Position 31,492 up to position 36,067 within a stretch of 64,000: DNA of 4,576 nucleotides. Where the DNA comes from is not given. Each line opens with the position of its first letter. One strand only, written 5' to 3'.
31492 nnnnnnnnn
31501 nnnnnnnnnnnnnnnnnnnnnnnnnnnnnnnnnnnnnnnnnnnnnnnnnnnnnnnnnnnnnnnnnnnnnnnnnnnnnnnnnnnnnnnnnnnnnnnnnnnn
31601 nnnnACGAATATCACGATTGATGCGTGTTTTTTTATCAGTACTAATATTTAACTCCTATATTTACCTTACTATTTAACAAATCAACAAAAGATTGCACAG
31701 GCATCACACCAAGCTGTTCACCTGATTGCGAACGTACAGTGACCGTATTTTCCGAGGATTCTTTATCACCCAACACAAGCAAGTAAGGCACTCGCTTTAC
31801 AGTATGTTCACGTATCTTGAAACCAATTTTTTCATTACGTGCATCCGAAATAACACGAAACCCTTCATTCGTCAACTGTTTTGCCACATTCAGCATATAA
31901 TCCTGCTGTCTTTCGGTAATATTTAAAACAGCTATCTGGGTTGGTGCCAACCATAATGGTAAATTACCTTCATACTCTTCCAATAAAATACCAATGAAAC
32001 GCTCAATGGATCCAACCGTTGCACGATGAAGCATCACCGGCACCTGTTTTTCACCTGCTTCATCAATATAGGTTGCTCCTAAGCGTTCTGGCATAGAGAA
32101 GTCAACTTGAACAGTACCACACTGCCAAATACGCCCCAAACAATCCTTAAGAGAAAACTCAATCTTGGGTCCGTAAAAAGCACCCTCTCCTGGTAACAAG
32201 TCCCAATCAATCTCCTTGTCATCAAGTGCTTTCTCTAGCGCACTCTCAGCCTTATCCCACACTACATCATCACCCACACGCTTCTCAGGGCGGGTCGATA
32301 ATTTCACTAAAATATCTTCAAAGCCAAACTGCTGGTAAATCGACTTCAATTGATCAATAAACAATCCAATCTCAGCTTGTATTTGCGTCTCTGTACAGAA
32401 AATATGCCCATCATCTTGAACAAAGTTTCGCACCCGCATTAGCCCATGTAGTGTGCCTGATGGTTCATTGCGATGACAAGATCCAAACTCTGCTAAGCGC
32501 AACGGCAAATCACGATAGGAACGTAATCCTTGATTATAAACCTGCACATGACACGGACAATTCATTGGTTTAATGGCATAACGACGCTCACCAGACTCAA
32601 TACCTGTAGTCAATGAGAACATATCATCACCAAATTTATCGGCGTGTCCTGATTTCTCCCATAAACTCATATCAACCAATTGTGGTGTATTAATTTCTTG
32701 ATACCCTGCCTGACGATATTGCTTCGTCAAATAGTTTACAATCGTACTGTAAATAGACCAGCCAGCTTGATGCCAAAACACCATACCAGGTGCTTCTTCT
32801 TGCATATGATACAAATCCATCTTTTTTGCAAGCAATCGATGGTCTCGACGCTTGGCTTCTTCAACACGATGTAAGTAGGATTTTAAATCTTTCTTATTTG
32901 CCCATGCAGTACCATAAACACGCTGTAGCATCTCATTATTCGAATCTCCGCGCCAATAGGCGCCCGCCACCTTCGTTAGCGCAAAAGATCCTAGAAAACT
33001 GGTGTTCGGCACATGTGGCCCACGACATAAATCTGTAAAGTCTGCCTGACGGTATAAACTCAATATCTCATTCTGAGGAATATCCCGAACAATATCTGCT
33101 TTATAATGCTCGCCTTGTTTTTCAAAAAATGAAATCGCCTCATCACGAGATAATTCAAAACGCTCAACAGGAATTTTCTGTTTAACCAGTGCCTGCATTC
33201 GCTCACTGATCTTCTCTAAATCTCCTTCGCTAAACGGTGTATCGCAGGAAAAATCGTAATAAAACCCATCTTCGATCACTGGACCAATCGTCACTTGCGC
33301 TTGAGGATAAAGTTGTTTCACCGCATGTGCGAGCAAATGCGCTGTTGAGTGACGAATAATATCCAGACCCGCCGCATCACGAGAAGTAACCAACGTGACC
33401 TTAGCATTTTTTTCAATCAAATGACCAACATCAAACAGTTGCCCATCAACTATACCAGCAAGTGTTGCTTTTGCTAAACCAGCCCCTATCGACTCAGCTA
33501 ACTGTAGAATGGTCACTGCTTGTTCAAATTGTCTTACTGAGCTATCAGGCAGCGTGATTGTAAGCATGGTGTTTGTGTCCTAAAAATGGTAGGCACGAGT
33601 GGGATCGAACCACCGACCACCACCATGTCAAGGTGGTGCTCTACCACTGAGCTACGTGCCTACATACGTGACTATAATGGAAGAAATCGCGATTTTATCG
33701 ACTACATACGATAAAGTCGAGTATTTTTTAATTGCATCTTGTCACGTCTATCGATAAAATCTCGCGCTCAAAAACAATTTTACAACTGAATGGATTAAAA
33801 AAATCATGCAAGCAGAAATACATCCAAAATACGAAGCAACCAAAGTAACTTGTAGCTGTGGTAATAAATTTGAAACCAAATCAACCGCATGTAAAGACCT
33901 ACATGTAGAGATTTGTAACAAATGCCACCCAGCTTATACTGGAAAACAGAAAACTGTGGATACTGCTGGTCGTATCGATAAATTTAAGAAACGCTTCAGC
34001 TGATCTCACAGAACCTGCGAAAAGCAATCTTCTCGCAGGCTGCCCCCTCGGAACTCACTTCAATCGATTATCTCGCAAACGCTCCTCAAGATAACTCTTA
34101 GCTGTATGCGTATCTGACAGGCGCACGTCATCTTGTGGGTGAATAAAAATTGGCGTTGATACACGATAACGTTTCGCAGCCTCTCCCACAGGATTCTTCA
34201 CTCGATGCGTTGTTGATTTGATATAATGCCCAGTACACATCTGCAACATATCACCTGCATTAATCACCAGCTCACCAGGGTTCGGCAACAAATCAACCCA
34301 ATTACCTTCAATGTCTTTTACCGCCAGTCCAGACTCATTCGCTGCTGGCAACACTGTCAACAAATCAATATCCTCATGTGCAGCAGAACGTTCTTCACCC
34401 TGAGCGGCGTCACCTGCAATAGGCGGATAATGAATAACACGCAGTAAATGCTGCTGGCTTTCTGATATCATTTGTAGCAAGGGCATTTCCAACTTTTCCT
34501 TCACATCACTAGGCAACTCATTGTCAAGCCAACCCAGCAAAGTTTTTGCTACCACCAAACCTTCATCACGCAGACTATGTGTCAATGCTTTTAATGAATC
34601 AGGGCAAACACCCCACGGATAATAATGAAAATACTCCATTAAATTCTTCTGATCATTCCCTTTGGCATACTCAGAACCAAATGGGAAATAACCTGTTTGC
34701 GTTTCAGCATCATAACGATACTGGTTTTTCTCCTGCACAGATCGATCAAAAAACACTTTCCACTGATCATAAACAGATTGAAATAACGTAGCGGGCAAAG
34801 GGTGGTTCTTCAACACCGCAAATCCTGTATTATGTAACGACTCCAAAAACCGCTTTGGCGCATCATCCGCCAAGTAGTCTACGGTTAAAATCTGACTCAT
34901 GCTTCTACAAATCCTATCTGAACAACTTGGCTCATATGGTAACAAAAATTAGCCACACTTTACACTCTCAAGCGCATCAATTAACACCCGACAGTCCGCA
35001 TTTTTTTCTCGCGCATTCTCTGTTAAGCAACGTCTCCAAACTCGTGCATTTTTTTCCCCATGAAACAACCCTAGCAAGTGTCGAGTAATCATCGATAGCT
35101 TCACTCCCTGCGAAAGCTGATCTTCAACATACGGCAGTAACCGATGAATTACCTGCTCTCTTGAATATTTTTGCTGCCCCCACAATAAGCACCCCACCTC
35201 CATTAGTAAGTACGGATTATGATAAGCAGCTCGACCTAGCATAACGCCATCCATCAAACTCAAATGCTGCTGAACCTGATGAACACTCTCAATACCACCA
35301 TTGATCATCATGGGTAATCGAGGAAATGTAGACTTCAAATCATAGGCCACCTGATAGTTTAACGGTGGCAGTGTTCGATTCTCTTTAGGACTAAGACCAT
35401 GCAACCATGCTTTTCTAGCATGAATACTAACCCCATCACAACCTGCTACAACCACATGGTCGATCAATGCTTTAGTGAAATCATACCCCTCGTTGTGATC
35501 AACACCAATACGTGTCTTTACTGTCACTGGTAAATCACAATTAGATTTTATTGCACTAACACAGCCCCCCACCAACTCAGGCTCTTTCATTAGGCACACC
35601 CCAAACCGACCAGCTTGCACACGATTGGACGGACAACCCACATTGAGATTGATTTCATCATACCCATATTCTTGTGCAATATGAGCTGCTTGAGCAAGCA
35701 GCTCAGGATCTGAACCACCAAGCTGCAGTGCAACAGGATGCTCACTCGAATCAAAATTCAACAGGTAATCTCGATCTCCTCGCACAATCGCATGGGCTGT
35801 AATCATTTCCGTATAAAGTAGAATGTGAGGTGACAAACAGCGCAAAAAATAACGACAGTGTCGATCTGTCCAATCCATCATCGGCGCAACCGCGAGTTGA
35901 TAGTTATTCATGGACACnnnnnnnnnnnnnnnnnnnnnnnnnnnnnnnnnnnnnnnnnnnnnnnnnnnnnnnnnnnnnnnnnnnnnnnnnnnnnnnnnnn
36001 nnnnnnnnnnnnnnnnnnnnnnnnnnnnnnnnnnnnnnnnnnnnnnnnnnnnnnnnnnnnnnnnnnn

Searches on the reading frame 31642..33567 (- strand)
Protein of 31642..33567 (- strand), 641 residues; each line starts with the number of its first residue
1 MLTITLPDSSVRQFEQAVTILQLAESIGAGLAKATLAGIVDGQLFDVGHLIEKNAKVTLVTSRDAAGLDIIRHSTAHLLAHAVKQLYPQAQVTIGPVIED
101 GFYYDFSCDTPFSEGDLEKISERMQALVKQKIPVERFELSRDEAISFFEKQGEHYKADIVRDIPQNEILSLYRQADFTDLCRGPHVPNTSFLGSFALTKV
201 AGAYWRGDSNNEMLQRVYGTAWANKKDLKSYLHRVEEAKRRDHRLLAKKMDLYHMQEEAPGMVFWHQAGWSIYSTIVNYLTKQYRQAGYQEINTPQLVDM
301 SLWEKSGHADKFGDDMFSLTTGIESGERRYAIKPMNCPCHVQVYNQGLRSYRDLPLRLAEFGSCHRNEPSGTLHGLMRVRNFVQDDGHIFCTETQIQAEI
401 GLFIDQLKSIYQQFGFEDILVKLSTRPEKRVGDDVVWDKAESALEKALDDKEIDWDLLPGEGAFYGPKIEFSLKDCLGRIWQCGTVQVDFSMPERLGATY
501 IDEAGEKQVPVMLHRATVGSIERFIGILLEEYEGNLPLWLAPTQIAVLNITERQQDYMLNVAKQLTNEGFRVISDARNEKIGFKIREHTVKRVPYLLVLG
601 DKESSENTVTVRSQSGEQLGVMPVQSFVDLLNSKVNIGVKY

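Call 18: search_protein_families(library=ncbifam, proteins=[window:31642-33567:-], max_evalue=0.00001)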
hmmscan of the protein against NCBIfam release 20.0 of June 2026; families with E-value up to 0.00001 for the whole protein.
window:31642-33567:- (641 aa): 15 families
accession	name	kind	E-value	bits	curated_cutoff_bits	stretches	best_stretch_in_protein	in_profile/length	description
TIGR00418.1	thrS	equivalog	1.2e-215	717.8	383.65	1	72-634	1-564/565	threonine--tRNA ligase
NF003068.0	PRK03991.1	equivalog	2.6e-58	197.9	484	1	236-635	192-592/613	threonine--tRNA ligase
NF006625.0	PRK09194.1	equivalog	2.7e-26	92.6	558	2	237-419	17-193/559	proline--tRNA ligase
NF008979.1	PRK12325.1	exception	6e-24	84.7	550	2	255-425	32-199/437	proline--tRNA ligase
TIGR00408.1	proS_fam_I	equivalog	5.5e-23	81.6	437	2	249-426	18-196/475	proline--tRNA ligase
TIGR00409.1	proS_fam_II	equivalog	3e-22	79.2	306.7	2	238-416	18-190/568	proline--tRNA ligase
TIGR00442.1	hisS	equivalog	5e-20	71.9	286.75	2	271-430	15-166/406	histidine--tRNA ligase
NF003211.1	PRK04173.1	equivalog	2.1e-14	53.3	312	0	349-426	182-259/454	glycine--tRNA ligase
NF011500.0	PRK14938.1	equivalog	1.8e-12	46.9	362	1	534-632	266-364/387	Ser-tRNA(Thr) hydrolase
TIGR00389.1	glyS_dimeric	equivalog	3.7e-12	45.6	243.3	0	535-615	464-545/565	glycine--tRNA ligase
TIGR00414.1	serS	equivalog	2.2e-09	36.8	301.65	1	229-415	128-315/418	serine--tRNA ligase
NF040865.1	a_tRNA_ed_AlaXM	equivalog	9e-09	35.4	300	1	72-200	97-219/234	alanyl-tRNA editing protein AlaXM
TIGR02367.1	PylS_Cterm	equivalog_domain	3.6e-08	33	178.15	1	277-407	32-157/242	pyrrolysine--tRNA(Pyl) ligase large subunit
NF002436.0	PRK01584.1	equivalog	1.5e-06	27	529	1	72-199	456-577/595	alanine--tRNA ligase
TIGR00344.1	alaS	equivalog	4.9e-06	25.1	457.05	1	51-202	535-680/847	alanine--tRNA ligase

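Call 43: find_related_loci(query=window:31642-33567:-, collection=genome_contigs, flank=10000)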
Query window:31642-33567:- (641 aa) in genome_contigs; peptide patterns used: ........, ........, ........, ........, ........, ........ (x = any residue, [..] = any of these).
600 stretches matched a pattern (row limit reached: there are more); 596 encode a relative of the query (tblastn E <= 1e-3); the best 80 are kept; 80 distinct loci.
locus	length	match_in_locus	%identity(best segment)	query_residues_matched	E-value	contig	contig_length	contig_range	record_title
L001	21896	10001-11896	67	1-636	0e+0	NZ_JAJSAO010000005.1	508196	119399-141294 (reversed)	Microbulbifer zhoushanensis strain TT30 NODE_5_length_508196_cov_294.595486, whole genome shotgun sequence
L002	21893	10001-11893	64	1-635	0e+0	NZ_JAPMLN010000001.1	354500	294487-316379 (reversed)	Marinicella gelatinilytica strain S6413 scaffold1_size354500, whole genome shotgun sequence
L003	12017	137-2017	64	1-631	0e+0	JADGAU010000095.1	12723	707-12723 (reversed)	MAG: Gammaproteobacteria bacterium isolate nPCRbin5 nPCR_bin5_NODE_95_length_12723_cov_4.918472, whole genome shotgun se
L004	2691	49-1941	65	1-635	0e+0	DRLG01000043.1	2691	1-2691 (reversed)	MAG TPA_asm: Chromatiales bacterium isolate HyVt-459 HyVt-459_k145_1240253, whole genome shotgun sequence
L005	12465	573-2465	64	1-635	0e+0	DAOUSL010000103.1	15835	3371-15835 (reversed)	MAG TPA_asm: Thioploca sp. isolate CSMAG_545 CSMAG_545_k127_166771_length_15835_cov_28.8556, whole genome shotgun sequen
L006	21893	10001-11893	65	1-635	0e+0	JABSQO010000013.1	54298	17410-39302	MAG: Piscirickettsiaceae bacterium isolate DT_62 DT-Methylophagaceae-3_scaffold_13, whole genome shotgun sequence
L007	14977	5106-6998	64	1-635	0e+0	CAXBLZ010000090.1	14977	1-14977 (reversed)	MAG TPA_asm: uncultured Halioglobus sp. isolate ERR2762121_binner23_Refined_36 genome assembly, contig: ERZ3421540.4637,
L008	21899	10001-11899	64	1-635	0e+0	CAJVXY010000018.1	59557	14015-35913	MAG TPA_asm: uncultured Acidiferrobacteraceae bacterium isolate DRR093004_bin.13_MetaBAT_v2.12.1_MAG genome assembly, co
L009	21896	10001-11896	63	1-636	0e+0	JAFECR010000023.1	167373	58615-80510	MAG: Proteobacteria bacterium isolate SZAS-38 PROT-AMP-12__23__length-167373, whole genome shotgun sequence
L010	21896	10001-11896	62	1-636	0e+0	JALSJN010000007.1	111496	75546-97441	MAG: Thiotrichaceae bacterium isolate 354-166_metabat2_scaf2bin.098 354-166_scaffold_109_c1, whole genome shotgun sequen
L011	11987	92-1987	62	1-636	0e+0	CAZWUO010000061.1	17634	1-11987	MAG TPA_asm: uncultured Ectothiorhodospiraceae bacterium isolate SRP128015_co3_147 genome assembly, contig: NODE_3317_le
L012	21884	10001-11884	64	1-632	0e+0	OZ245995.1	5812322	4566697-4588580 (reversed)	MAG: Motiliproteus sp. isolate cee35097-81c3-4b62-8185-fcd84872bf97 genome assembly, chromosome: 1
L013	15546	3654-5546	63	1-635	0e+0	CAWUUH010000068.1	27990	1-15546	MAG: uncultured Pseudomonadales bacterium isolate HER19_SIP_2000_bin_10_1 genome assembly, contig: HER19_SP_1000_bin_10-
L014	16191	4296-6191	62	1-636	0e+0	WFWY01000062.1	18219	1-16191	MAG: Thiotrichaceae bacterium isolate S141_29 k151_233309, whole genome shotgun sequence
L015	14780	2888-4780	63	1-635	0e+0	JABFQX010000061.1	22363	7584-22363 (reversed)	MAG: Methyloglobulus sp. isolate P-RSF-IL-05 seq_786, whole genome shotgun sequence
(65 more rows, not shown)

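Call 44: find_encoding_contigs(protein=window:31642-33567:-, flank=500, max_places=3)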
Protein window:31642-33567:- (641 aa): no gene with exactly this product is on record in the collection.

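Call 76: list_cluster_members(proteins=[window:31642-33567:-, window:30546-30902:-, window:31128-31604:-, window:12638-13681:-, window:35908-37626:-])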
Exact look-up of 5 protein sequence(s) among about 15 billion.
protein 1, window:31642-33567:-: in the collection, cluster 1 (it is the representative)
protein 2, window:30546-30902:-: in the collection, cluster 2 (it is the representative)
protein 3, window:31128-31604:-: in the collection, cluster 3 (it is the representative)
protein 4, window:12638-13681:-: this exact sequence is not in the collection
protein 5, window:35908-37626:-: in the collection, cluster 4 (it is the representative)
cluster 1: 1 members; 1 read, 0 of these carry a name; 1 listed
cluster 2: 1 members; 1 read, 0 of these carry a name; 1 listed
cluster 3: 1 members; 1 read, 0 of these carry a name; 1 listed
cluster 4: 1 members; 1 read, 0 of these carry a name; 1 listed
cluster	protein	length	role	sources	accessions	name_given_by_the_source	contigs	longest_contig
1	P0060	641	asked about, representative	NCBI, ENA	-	-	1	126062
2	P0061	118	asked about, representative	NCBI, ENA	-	-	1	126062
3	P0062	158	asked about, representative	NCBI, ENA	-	-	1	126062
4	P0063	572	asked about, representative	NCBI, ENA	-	-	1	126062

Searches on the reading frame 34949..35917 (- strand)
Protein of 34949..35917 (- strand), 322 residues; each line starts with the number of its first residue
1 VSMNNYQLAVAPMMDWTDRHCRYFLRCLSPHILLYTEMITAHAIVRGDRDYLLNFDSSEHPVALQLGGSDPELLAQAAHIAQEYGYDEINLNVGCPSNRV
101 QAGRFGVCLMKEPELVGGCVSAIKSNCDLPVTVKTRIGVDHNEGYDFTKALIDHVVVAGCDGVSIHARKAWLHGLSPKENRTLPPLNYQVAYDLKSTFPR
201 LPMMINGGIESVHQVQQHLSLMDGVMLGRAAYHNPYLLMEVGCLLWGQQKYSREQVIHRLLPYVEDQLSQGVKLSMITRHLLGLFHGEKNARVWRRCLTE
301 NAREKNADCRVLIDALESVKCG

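Call 18: search_protein_families(library=ncbifam, proteins=[window:34949-35917:-], max_evalue=0.00001)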
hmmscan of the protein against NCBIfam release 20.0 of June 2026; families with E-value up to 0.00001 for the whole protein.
window:34949-35917:- (322 aa): 6 families
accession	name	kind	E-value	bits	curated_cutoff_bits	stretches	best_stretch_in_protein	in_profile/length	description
NF008774.0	PRK11815.1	equivalog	4.6e-145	482.8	269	1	3-319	10-328/337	tRNA dihydrouridine(20/20a) synthase DusA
TIGR00742.1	yjbN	subfamily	2.5e-130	434.5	397.2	1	7-320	2-317/318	tRNA dihydrouridine(20/20a) synthase DusA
TIGR00737.1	nifR3_yhdG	equivalog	2.5e-41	141.9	293.3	1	8-314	10-312/319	tRNA dihydrouridine synthase DusB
NF007838.0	PRK10550.1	equivalog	3.8e-18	65.5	395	1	58-264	61-257/312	tRNA dihydrouridine(16) synthase DusC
TIGR01037.2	pyrD_sub1_fam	subfamily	3.7e-08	32.8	270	1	63-241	94-276/300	dihydroorotate dehydrogenase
NF005574.0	PRK07259.1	equivalog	8.1e-07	28.2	269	1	57-141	92-173/304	dihydroorotate dehydrogenase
